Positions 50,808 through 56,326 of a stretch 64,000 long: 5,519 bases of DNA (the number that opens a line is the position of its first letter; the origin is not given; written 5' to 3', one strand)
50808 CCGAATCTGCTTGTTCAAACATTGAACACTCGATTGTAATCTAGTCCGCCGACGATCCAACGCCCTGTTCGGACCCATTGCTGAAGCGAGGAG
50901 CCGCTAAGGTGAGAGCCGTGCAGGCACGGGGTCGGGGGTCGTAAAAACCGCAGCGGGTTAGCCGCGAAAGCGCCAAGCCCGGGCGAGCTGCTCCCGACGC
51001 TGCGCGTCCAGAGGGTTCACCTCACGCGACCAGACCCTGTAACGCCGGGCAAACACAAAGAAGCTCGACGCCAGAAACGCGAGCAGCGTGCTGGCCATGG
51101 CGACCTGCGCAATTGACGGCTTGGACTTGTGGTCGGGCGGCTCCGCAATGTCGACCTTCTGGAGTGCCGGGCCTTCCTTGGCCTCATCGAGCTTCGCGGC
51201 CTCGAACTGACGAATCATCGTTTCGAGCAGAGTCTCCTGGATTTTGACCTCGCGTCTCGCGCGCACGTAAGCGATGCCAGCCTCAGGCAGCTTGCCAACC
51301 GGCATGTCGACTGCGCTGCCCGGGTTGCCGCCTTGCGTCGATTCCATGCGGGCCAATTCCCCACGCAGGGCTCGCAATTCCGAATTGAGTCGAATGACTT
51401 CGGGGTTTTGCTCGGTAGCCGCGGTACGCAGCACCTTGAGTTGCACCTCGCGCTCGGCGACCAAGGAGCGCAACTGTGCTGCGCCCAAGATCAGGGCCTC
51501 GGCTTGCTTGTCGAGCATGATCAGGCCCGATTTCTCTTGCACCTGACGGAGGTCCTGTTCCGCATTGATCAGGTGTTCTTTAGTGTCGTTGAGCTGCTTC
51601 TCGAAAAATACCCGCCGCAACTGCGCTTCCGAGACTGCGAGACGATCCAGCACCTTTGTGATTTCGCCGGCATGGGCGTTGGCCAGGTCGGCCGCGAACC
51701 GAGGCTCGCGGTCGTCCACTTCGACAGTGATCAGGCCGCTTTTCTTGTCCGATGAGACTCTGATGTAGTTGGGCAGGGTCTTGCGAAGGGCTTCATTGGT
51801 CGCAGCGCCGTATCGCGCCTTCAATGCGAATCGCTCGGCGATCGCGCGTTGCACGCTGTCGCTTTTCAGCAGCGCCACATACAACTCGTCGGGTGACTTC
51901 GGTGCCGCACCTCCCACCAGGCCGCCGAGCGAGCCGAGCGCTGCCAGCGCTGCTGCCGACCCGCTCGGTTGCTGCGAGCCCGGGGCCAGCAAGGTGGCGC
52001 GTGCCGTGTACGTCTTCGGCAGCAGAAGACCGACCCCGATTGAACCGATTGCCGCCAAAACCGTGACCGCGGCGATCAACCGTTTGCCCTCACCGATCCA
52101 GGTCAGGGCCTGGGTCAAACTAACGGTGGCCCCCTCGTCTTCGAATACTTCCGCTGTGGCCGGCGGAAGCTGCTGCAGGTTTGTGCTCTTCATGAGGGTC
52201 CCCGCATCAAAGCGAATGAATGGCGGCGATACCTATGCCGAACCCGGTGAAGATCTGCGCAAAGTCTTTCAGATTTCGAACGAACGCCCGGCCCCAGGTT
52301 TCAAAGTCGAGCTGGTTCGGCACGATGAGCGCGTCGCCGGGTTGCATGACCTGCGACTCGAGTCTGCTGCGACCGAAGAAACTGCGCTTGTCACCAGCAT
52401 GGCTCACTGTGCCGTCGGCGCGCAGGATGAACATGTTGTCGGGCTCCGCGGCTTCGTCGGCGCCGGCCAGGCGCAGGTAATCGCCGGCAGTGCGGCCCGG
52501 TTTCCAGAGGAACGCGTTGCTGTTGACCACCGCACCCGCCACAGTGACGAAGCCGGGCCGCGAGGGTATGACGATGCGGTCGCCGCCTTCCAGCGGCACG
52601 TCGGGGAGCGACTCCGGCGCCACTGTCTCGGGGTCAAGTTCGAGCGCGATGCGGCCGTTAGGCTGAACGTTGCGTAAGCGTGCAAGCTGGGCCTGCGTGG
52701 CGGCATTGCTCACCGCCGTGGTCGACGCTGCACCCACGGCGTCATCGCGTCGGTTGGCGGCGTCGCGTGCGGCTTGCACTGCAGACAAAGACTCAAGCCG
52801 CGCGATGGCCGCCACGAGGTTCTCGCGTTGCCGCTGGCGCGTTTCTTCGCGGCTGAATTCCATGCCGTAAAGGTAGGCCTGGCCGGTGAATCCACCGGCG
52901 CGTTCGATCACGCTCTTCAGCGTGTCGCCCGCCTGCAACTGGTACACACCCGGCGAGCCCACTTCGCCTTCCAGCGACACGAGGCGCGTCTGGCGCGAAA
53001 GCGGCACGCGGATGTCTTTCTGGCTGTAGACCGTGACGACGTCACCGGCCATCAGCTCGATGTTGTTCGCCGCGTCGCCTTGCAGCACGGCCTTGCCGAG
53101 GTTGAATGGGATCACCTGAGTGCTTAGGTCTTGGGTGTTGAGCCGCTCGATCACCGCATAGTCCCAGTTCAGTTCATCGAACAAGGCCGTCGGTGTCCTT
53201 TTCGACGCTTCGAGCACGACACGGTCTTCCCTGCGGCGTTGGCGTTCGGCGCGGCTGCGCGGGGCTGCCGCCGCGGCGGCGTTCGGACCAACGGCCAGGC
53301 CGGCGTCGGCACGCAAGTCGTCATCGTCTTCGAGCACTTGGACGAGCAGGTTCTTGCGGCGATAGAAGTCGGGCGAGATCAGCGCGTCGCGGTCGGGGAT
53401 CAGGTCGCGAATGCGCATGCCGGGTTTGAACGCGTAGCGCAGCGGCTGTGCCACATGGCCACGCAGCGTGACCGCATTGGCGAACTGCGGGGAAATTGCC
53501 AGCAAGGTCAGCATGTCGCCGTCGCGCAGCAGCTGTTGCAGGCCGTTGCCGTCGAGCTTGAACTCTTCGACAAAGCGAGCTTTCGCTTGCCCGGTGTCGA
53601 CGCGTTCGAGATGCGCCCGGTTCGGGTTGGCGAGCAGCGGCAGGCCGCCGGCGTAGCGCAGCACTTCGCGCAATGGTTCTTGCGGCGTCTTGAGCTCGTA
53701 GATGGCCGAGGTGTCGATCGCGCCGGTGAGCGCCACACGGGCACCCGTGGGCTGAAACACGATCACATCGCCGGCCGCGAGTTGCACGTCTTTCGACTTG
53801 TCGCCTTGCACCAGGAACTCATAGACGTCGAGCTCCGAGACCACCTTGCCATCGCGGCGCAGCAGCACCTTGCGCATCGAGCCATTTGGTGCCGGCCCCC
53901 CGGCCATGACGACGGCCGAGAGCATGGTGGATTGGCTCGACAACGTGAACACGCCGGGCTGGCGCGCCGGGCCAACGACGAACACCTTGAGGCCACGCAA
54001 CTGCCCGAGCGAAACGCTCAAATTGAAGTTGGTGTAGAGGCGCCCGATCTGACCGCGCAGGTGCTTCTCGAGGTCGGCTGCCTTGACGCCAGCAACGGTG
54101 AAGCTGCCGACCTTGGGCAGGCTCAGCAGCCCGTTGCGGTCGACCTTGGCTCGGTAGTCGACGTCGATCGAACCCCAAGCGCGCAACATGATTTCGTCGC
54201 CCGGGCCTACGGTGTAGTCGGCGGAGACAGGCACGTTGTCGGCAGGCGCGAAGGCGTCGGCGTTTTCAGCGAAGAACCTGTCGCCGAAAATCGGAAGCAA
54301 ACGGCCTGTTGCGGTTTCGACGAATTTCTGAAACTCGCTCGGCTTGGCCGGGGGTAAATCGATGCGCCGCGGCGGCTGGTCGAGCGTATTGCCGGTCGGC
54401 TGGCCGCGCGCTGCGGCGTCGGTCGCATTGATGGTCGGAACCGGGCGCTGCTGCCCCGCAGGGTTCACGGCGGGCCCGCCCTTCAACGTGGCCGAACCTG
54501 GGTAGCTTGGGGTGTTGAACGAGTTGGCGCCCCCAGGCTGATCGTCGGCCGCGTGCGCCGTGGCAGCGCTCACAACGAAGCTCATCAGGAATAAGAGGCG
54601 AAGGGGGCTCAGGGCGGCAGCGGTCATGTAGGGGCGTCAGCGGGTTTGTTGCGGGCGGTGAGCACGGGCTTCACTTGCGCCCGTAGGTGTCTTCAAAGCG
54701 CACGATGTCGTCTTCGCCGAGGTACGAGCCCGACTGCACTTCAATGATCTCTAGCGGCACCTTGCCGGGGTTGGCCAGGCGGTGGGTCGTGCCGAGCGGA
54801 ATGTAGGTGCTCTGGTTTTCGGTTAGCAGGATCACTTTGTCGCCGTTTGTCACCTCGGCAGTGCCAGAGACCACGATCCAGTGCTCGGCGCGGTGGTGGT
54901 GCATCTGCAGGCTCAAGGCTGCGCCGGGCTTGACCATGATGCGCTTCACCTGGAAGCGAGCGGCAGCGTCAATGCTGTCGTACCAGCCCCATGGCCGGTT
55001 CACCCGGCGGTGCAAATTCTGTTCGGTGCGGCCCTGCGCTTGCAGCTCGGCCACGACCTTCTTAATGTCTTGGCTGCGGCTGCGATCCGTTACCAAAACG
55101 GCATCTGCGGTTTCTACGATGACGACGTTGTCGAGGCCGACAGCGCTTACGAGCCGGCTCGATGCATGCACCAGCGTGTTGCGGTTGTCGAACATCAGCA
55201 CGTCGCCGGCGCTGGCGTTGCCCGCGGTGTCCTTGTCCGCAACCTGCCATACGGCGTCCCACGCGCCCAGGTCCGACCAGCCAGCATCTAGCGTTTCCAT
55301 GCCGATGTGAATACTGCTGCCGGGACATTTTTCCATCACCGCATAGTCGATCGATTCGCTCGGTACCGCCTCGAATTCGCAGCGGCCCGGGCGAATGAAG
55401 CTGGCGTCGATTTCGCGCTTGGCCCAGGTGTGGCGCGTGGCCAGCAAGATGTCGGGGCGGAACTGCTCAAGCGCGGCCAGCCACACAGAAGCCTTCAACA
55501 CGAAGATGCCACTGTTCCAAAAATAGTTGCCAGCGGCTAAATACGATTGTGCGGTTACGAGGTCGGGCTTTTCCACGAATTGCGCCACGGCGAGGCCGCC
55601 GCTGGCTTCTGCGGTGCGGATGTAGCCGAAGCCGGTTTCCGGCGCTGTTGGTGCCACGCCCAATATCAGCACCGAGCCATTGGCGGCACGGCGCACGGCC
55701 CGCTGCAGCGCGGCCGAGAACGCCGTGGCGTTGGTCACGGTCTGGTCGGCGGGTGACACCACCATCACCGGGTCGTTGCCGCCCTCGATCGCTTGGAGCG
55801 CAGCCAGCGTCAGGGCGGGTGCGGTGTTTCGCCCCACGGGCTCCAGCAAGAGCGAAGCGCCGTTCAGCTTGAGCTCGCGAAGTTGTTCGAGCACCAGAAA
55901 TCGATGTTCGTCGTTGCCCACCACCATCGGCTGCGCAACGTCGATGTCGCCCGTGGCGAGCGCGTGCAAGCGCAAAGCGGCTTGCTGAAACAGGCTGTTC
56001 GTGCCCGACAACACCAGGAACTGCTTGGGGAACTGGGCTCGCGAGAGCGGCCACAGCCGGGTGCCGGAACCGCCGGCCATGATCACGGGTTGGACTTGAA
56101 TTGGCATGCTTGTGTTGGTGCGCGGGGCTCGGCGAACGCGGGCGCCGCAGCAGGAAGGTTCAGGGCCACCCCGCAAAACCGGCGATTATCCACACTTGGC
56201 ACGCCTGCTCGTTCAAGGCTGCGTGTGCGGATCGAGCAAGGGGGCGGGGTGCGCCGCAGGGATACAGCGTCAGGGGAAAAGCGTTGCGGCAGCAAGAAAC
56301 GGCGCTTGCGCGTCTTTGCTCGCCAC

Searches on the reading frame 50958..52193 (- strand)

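Call 54: search_protein_families(library=pfam, proteins=[window:50958-52193:-], max_evalue=0.001)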
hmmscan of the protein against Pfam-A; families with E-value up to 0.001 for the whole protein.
window:50958-52193:- (411 aa): 2 families
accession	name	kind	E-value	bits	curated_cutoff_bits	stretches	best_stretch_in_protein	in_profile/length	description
PF02706.20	Wzz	-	3.4e-07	30.9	25.5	1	33-114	12-83/91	Chain length determinant protein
PF13807.11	GNVR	-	0.0005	20.4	27.7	0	309-384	6-81/82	G-rich domain on putative tyrosine kinase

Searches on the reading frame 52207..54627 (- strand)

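Call 54: search_protein_families(library=pfam, proteins=[window:52207-54627:-], max_evalue=0.001)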
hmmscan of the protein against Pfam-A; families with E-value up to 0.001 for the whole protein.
window:52207-54627:- (806 aa): 3 families
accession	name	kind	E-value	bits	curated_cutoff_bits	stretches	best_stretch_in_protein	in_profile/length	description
PF10531.15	SLBB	-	5.4e-28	97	27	2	550-586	2-38/55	SLBB domain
PF22461.2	SLBB_2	-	2.7e-19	69.5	27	1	214-289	2-77/79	SLBB domain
PF02563.21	Poly_export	-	4.1e-16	59.4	28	1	133-207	2-76/77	Polysaccharide biosynthesis/export protein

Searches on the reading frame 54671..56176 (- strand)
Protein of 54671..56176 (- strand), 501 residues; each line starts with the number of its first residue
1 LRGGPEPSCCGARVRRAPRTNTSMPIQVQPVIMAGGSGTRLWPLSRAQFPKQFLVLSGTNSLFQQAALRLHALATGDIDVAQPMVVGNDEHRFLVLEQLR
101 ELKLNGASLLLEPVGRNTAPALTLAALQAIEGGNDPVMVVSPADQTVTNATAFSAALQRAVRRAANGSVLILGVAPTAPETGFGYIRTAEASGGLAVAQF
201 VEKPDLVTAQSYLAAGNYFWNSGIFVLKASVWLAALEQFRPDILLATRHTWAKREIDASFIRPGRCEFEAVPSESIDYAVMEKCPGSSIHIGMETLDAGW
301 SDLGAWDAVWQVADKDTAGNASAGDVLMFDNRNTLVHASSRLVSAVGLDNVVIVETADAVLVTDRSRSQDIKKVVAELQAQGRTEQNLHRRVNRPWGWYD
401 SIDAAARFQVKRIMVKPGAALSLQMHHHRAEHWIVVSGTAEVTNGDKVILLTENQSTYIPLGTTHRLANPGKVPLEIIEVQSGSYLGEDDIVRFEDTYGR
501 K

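Call 54: search_protein_families(library=pfam, proteins=[window:54671-56176:-], max_evalue=0.001)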
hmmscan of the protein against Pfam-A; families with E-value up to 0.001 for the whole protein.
window:54671-56176:- (501 aa): 5 families
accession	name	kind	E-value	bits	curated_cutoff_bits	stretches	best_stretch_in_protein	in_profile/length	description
PF01050.24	MannoseP_isomer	-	4.5e-58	194.9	23.6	1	381-496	1-116/116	Mannose-6-phosphate isomerase C-terminal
PF00483.29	NTP_transferase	-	1e-49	169.8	21.2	1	30-317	2-243/245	Nucleotidyl transferase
PF22640.1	ManC_GMP_beta-helix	-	3.3e-13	49.8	27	1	325-378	2-55/55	MannoseP isomerase/GMP-like beta-helix domain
PF07883.17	Cupin_2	-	1.2e-12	47.8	27.2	1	413-480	3-69/70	Cupin domain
PF12804.13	NTP_transf_3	-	0.00062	20.4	27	0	31-163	2-114/160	MobA-like NTP transferase domain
